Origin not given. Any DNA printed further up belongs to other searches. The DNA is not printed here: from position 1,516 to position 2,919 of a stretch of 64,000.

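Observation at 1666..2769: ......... intein inserted in the TPP-binding (beta) subunit of pyruvate:ferredoxin oxidoreductase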

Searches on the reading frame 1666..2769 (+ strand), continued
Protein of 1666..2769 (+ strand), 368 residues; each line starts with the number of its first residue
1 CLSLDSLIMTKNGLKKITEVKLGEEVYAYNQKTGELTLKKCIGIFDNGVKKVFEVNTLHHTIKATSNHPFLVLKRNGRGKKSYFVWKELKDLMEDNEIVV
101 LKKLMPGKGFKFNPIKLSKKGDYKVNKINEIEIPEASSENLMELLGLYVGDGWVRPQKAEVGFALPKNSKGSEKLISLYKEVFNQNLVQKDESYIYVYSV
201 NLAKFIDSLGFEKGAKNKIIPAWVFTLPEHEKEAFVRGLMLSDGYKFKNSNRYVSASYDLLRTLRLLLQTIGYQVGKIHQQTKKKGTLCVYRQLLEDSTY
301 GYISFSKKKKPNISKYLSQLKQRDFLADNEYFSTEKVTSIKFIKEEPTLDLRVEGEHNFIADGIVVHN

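Call 41: fold_search(model_id=the predicted structure, library=pdb)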
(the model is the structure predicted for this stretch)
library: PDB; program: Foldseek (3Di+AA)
matches with E <= 10: 615; with E <= 0.001: 44
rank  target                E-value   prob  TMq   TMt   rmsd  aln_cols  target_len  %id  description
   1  7qsu                  1.3e-23  1.00  0.73  0.73   5.9       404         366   20  Crystal structure of homing endonuclease-associated TliVMA intein (C1A, d333-339) (released 2022-03-30)
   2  7qss                  5.9e-22  1.00  0.74  0.64   5.3       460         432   19  Crystal structure of homing endonuclease-associated TliVMA intein (C1A) (released 2022-03-30)
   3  7qst                  3.4e-19  1.00  0.66  0.67   6.0       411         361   18  Crystal structure of homing endonuclease-associated PhoVMA intein (C1A) (released 2022-03-30)
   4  2cw7                  4.9e-16  1.00  0.68  0.48   9.2       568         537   15  Crystal structure of intein homing endonuclease II (released 2006-04-18)
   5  1vde_B                1.2e-14  1.00  0.54  0.48   9.0       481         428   15  PI-SCEI, A HOMING ENDONUCLEASE WITH PROTEIN SPLICING ACTIVITY (released 1998-04-08)
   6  1dfa                  1.4e-14  1.00  0.51  0.47  12.2       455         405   14  CRYSTAL STRUCTURE OF PI-SCEI IN C2 SPACE GROUP (released 1999-12-08)
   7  1vde_A                2.1e-14  1.00  0.51  0.45  20.1       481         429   16  PI-SCEI, A HOMING ENDONUCLEASE WITH PROTEIN SPLICING ACTIVITY (released 1998-04-08)
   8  1um2_B                4.7e-13  1.00  0.50  0.45  18.4       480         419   13  Crystal Structure of the Vma1-Derived Endonuclease with the Ligated Extein Segment (released 2004-09-22)
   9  1lws_A                6.6e-13  1.00  0.48  0.43  21.2       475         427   14  Crystal structure of the intein homing endonuclease PI-SceI bound to its recognition sequence (released 2002-09-27)
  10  1ef0_A                1.7e-12  1.00  0.53  0.47  10.4       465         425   14  CRYSTAL STRUCTURE OF PI-SCEI MINIPRECURSOR (released 2000-06-07)
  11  1dq3                  2.4e-12  1.00  0.60  0.50   9.6       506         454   14  CRYSTAL STRUCTURE OF AN ARCHAEAL INTEIN-ENCODED HOMING ENDONUCLEASE PI-PFUI (released 2000-07-05)
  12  1lwt_A                2.4e-12  1.00  0.50  0.43  11.7       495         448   16  Crystal structure of the intein homing endonuclease PI-SceI bound to its substrate DNA (Ca2+ free) (released 2002-09-27)
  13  1ef0_B                6.7e-12  1.00  0.47  0.44  12.7       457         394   13  CRYSTAL STRUCTURE OF PI-SCEI MINIPRECURSOR (released 2000-06-07)
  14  1jva_B                7.5e-12  1.00  0.50  0.44  18.8       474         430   14  CRYSTAL STRUCTURE OF THE VMA1-DERIVED ENDONUCLEASE BEARING THE N AND C EXTEIN PROPEPTIDES (released 2002-08-29)
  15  1um2_A                3.8e-11  1.00  0.47  0.43  12.7       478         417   14  Crystal Structure of the Vma1-Derived Endonuclease with the Ligated Extein Segment (released 2004-09-22)
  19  1mi8                  3.2e-05  1.00  0.23  0.59   2.4       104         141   32  2.0 Angstrom crystal structure of a DnaB intein from Synechocystis sp. PCC 6803 (released 2003-08-19)
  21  6fre                  5.3e-05  1.00  0.24  0.56   2.6       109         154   31  Crystal structure of G-1F/H73A mutant of Ssp DnaB Mini-Intein variant M86 (released 2019-01-30)
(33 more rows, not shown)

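Call 42: search_protein_families(library=pfam, proteins=[P0121, P0122, P0125, P0126, P0129, P0130, P0136, P0138, P0145, P0147], max_evalue=0.00001)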
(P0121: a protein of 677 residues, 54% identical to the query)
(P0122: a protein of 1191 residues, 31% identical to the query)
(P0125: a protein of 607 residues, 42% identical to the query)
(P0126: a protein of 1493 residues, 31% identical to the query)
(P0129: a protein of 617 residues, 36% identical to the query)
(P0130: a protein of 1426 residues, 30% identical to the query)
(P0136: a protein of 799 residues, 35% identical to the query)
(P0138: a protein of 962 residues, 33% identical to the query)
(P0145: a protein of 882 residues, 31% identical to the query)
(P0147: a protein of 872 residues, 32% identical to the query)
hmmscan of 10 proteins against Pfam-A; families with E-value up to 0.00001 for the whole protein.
P0121 (677 aa): 2 families
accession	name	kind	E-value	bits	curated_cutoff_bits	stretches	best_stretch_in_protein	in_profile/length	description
PF02775.26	TPP_enzyme_C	-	5.1e-18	65.8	21.9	1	57-144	5-91/151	Thiamine pyrophosphate enzyme, C-terminal TPP binding domain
PF14890.11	Intein_splicing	-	6.1e-16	59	35.8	1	148-509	2-155/155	Intein splicing domain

P0122 (1191 aa): 7 families
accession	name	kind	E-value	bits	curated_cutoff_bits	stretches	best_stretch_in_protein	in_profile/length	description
PF01458.23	SUFBD_core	-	7.9e-75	251.7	27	2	1016-1162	86-232/232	SUF system FeS cluster assembly, SufBD core domain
PF14890.11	Intein_splicing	-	2.5e-36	125.3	35.8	2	694-1018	8-155/155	Intein splicing domain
PF14528.11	LAGLIDADG_3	-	1.5e-24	86.5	22.5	2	359-413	1-55/82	LAGLIDADG-like domain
PF05204.19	Hom_end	-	7.9e-11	42.5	21.1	1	363-433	16-84/110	Homing endonuclease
PF01079.26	Hint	-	1.1e-08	35.4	29.7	0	680-778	12-116/213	Hint module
PF19295.5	SufBD_N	-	1.8e-08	34.7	23.5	1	503-587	87-171/172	SufBD protein N-terminal region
PF07591.16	PT-HINT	-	1.5e-06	29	27.7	0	133-198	1-71/137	Pretoxin HINT domain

P0125 (607 aa): 2 families
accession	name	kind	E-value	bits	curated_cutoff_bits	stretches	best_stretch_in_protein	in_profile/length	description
PF14890.11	Intein_splicing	-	2.4e-18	66.9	35.8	1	139-445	1-155/155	Intein splicing domain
PF02775.26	TPP_enzyme_C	-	4.2e-16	59.5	21.9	1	56-134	18-89/151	Thiamine pyrophosphate enzyme, C-terminal TPP binding domain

P0126 (1493 aa): 6 families
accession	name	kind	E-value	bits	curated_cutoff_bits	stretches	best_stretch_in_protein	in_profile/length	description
PF07230.16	Portal_T4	-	6.2e-58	197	22.9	1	1045-1260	200-427/433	Bacteriophage T4-like portal protein (Gp20)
PF14890.11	Intein_splicing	-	8.4e-26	91.1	35.8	2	229-587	7-155/155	Intein splicing domain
PF14528.11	LAGLIDADG_3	-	2.6e-16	60.1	22.5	0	925-984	3-60/82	LAGLIDADG-like domain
PF05204.19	Hom_end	-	5.8e-15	55.8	21.1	1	913-999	2-82/110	Homing endonuclease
PF01079.26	Hint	-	7.3e-12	45.8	29.7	1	611-671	9-72/213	Hint module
PF07591.16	PT-HINT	-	3.4e-09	37.5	27.7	0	622-687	2-72/137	Pretoxin HINT domain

P0129 (617 aa): 2 families
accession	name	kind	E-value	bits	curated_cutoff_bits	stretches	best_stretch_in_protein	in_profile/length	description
PF14890.11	Intein_splicing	-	8.8e-21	74.8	35.8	1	104-479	19-155/155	Intein splicing domain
PF00574.28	CLP_protease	-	2.4e-20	73.6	20.2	2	480-602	59-180/182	Clp protease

P0130 (1426 aa): 3 families
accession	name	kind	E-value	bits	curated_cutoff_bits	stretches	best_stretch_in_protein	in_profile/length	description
PF14890.11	Intein_splicing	-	3.1e-19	69.7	35.8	1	741-1103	9-155/155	Intein splicing domain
PF14528.11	LAGLIDADG_3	-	1.2e-09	38.7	22.5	0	504-567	6-70/82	LAGLIDADG-like domain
PF04860.17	Phage_portal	-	2.5e-06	27.4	39.1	0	1165-1303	193-319/321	Phage portal protein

P0136 (799 aa): 3 families
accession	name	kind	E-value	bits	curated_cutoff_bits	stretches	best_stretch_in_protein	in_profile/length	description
PF00082.27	Peptidase_S8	-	3.2e-34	119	21.8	2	151-333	1-197/288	Subtilase family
PF14890.11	Intein_splicing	-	1.6e-20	74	35.8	1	338-690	5-155/155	Intein splicing domain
PF14528.11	LAGLIDADG_3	-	2.4e-06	28.2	22.5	0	560-600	2-47/82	LAGLIDADG-like domain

P0138 (962 aa): 6 families
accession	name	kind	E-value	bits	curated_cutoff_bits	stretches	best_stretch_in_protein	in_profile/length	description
PF01458.23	SUFBD_core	-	4.7e-24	85.6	27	1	616-706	1-88/232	SUF system FeS cluster assembly, SufBD core domain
PF14890.11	Intein_splicing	-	7.4e-24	84.7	35.8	1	143-538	10-155/155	Intein splicing domain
PF19295.5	SufBD_N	-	1.5e-11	44.7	23.5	1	526-613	84-171/172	SufBD protein N-terminal region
PF14528.11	LAGLIDADG_3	-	8.8e-11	42.4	22.5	1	385-438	2-55/82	LAGLIDADG-like domain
PF01079.26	Hint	-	1.4e-07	31.7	29.7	0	706-811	12-116/213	Hint module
PF13403.11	Hint_2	-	5.9e-06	27.2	28.4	0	707-743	2-40/147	Hint domain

P0145 (882 aa): 4 families
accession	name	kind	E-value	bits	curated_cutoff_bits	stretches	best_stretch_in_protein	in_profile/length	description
PF14528.11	LAGLIDADG_3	-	5.5e-18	65.4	22.5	1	363-430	1-68/82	LAGLIDADG-like domain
PF14890.11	Intein_splicing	-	1.5e-17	64.2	35.8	1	144-516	12-155/155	Intein splicing domain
PF19295.5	SufBD_N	-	6.4e-09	36.1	23.5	1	510-591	90-171/172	SufBD protein N-terminal region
PF13403.11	Hint_2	-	2.8e-08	34.7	28.4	0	128-188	2-65/147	Hint domain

P0147 (872 aa): 5 families
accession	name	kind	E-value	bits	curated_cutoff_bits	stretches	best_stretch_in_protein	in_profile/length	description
PF01458.23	SUFBD_core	-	5e-76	255.6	27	2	698-843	87-232/232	SUF system FeS cluster assembly, SufBD core domain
PF14890.11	Intein_splicing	-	1.1e-16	61.5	35.8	1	308-699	5-155/155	Intein splicing domain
PF14528.11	LAGLIDADG_3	-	4.9e-13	49.6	22.5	1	546-583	2-43/82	LAGLIDADG-like domain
PF19295.5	SufBD_N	-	1.8e-07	31.4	23.5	1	137-204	105-171/172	SufBD protein N-terminal region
PF05204.19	Hom_end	-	5.1e-06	27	21.1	0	548-591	14-61/110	Homing endonuclease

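Call 47: find_encoding_contigs(protein=P0002, flank=5000, max_places=2)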
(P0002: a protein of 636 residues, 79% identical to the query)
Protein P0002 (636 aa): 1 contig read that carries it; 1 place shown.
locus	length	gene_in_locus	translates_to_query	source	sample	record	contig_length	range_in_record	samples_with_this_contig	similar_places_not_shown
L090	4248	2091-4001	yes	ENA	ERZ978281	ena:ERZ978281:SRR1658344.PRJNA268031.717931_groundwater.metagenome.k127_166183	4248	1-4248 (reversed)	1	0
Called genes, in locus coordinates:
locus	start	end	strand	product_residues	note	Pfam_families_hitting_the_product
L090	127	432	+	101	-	PF03091:CutA1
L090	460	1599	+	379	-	PF01855:POR_N, PF02780:Transketolase_C, PF17147:PFOR_II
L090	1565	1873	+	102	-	-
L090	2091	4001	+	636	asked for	PF02775:TPP_enzyme_C, PF14890:Intein_splicing, PF14528:LAGLIDADG_3 (faint)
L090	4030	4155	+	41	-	-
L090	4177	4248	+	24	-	?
